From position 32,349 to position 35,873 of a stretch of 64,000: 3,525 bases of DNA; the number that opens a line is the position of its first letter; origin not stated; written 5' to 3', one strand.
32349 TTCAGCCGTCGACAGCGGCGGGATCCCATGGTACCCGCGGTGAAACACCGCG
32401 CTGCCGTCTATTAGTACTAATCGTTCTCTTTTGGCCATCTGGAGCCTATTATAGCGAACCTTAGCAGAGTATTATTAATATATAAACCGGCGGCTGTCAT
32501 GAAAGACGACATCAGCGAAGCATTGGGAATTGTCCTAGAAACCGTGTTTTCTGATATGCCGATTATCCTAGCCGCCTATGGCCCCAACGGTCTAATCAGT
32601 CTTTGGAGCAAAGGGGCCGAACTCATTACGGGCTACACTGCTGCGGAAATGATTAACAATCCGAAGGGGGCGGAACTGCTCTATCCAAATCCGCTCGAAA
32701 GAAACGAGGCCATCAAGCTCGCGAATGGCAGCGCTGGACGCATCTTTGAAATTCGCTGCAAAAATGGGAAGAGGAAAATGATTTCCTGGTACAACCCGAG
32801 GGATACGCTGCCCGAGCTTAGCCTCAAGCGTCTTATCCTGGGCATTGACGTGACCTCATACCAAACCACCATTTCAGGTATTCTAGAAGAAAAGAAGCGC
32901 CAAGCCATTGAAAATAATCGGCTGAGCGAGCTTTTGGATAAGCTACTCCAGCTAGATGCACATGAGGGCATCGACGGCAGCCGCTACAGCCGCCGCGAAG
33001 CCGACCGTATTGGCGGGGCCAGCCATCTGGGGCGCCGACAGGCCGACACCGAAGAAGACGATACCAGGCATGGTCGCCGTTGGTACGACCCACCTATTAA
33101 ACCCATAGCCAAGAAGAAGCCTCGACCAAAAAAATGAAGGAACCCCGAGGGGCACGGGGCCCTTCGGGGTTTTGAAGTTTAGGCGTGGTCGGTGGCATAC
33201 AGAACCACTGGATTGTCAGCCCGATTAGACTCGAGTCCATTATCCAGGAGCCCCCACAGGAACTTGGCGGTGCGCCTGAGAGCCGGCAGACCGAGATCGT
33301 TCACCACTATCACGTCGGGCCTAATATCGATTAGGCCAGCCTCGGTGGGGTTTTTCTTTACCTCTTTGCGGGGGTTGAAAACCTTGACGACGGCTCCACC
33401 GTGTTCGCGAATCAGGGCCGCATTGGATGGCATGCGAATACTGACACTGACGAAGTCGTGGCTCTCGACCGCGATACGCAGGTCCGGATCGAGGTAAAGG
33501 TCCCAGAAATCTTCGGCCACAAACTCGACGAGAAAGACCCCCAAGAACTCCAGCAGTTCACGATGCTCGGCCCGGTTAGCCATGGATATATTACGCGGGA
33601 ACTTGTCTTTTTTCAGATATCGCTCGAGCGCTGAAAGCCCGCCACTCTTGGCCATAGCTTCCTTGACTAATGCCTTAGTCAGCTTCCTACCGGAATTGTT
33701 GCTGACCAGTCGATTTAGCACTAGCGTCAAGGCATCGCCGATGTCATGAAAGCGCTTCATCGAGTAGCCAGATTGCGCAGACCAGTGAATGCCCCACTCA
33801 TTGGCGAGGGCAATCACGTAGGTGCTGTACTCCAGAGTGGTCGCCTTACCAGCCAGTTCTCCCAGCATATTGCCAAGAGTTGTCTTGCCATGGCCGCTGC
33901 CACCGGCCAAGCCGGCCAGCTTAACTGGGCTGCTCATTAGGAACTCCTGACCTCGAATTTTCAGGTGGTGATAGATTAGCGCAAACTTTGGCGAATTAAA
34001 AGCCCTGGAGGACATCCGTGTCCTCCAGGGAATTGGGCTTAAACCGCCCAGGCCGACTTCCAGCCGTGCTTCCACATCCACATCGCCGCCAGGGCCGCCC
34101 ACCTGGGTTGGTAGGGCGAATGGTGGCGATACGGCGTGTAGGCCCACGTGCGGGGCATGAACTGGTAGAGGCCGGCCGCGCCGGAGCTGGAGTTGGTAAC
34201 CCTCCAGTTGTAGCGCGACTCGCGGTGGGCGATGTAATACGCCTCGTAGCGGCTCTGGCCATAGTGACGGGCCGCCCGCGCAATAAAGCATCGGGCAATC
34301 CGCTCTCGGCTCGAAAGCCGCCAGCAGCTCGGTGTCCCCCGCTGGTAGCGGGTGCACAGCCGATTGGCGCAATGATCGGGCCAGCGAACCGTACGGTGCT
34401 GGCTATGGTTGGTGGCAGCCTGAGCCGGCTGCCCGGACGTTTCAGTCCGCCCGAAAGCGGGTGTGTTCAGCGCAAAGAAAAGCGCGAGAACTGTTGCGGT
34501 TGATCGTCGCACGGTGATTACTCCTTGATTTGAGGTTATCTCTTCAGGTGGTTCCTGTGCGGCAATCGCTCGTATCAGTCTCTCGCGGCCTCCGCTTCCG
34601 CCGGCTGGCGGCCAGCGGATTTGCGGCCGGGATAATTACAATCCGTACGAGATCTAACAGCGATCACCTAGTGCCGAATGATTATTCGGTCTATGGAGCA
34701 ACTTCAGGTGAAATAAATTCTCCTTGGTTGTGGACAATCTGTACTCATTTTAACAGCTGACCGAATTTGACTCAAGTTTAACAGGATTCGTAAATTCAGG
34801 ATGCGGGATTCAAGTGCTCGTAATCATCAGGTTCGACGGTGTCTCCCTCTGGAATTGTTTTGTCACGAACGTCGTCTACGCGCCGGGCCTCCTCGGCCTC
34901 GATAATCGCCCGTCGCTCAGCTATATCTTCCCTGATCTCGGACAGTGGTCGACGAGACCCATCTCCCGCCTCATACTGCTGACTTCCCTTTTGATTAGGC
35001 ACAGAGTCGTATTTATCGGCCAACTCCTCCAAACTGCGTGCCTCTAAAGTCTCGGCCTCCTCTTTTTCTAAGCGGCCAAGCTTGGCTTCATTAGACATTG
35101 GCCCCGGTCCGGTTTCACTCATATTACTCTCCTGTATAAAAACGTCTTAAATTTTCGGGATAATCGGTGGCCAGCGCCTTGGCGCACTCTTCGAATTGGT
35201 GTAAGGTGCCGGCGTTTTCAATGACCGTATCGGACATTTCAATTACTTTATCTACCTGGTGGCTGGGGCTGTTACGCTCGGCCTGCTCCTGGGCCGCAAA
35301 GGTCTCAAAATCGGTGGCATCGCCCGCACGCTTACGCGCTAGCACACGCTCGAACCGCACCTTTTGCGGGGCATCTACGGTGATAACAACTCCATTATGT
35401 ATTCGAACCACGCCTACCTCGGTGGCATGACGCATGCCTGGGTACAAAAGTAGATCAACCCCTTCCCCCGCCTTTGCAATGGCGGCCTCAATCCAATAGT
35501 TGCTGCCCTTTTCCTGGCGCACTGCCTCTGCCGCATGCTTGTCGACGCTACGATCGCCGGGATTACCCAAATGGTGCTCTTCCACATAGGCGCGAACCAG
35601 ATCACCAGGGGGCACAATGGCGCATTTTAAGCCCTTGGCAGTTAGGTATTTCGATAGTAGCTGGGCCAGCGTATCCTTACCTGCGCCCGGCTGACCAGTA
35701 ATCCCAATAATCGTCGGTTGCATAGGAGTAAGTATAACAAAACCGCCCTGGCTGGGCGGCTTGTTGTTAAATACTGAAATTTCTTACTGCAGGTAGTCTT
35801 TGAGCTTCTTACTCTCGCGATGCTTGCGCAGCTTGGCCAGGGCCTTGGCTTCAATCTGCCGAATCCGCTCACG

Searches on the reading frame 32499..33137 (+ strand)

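Call 40: search_protein_families(library=pfam, proteins=[window:32499-33137:+], max_evalue=0.01)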
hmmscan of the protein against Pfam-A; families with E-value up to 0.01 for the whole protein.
window:32499-33137:+ (212 aa): 1 family
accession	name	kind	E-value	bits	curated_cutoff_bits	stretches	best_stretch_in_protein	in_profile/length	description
PF00989.32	PAS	-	0.00031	21.1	22.6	0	21-69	13-59/113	PAS fold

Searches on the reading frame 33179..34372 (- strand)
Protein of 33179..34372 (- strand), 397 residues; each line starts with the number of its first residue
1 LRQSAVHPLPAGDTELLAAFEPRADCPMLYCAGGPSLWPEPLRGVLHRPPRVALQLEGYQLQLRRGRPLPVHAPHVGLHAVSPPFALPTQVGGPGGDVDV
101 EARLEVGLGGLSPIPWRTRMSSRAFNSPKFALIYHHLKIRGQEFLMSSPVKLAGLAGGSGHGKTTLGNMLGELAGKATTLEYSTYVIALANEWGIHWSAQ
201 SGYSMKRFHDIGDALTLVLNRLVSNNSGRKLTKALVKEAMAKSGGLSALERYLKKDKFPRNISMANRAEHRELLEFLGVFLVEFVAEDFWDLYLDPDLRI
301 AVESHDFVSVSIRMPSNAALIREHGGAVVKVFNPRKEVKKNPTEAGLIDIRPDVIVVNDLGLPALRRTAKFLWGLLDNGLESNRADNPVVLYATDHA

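Call 40: search_protein_families(library=pfam, proteins=[window:33179-34372:-], max_evalue=0.01)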
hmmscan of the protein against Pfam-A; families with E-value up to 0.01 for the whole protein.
window:33179-34372:- (397 aa): 1 family
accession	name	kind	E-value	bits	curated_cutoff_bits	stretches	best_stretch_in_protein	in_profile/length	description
PF21448.3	DNMK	-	0.0016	18.5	27.1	1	267-365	127-229/232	Deoxynucleotide monophosphate kinase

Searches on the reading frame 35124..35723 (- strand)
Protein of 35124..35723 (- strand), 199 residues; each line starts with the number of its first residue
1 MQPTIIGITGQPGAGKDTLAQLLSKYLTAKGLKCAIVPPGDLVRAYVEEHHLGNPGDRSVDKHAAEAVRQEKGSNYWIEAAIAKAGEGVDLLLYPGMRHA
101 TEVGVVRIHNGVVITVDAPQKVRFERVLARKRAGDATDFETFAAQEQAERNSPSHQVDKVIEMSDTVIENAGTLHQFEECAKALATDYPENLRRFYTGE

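Call 40: search_protein_families(library=pfam, proteins=[window:35124-35723:-], max_evalue=0.01)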
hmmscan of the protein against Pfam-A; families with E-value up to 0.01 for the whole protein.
window:35124-35723:- (199 aa): 10 families
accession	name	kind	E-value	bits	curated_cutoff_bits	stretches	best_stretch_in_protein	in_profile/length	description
PF13238.12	AAA_18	-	3.4e-09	37.6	29.4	1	6-131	1-112/128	AAA domain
PF13207.12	AAA_17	-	3.5e-07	31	27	1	9-137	1-130/136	AAA domain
PF00485.24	PRK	-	5.1e-06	26.9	22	0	5-37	1-33/196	Phosphoribulokinase / Uridine kinase family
PF03308.22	MeaB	-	2.3e-05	24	23.1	1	4-37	34-67/273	Methylmalonyl Co-A mutase-associated GTPase MeaB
PF01583.26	APS_kinase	-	3e-05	24.5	21.1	1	3-50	2-48/152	Adenylylsulphate kinase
PF01121.26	CoaE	-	0.00047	20.3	27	0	5-26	2-23/180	Dephospho-CoA kinase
PF06414.18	Zeta_toxin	-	0.00059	19.8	22.3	1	2-86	15-92/199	Zeta toxin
PF08433.16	KTI12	-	0.00071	19.6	22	1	6-41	4-39/271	Chromatin associated protein KTI12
PF20720.3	nSTAND3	-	0.00073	19.7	27.2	1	6-36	20-50/155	Novel STAND NTPase 3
PF02223.23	Thymidylate_kin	-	0.0039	17.3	27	0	10-40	3-34/185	Thymidylate kinase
